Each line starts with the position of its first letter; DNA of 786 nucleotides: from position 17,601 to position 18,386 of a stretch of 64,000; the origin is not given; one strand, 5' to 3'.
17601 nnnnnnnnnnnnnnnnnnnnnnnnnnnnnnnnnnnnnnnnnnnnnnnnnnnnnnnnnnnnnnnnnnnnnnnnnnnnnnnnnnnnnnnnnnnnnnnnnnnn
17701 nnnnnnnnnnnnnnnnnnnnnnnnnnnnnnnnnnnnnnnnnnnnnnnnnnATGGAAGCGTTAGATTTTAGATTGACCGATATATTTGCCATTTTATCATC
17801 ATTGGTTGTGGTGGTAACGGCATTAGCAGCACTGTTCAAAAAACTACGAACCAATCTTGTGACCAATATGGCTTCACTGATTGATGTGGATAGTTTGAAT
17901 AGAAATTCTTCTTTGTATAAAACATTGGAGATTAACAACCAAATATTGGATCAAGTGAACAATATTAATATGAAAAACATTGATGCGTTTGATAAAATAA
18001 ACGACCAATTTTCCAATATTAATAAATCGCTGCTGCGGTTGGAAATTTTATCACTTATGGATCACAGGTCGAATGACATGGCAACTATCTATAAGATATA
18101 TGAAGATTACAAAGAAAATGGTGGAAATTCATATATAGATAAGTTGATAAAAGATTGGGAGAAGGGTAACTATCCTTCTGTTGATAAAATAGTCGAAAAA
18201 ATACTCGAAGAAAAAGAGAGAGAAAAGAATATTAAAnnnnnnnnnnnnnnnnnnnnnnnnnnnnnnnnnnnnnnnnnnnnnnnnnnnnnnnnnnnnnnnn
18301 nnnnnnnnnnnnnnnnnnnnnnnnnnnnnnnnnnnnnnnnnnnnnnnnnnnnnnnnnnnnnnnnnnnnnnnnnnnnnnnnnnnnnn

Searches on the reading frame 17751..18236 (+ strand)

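Call 12: search_protein_families(library=pfam, proteins=[window:17751-18236:+], max_evalue=0.01)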
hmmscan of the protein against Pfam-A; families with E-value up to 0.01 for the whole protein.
window:17751-18236:+ (162 aa): 2 families
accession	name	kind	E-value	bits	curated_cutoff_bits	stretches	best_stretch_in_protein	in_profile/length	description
PF03874.21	RNA_pol_Rpb4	-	0.0024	18.6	25.6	1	50-135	34-111/116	RNA polymerase Rpb4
PF18493.6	DUF5617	-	0.0061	17.1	26.3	0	103-155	8-59/90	Domain of unknown function (DUF5617)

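Call 13: search_protein_families(library=phrogs, proteins=[window:17751-18236:+], max_evalue=0.001)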
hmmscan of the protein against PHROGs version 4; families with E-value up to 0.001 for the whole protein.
window:17751-18236:+ (162 aa): 1 family
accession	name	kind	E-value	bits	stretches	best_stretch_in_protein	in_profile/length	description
phrog_13632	-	unknown function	9.3e-05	23.8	1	60-131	37-108/119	-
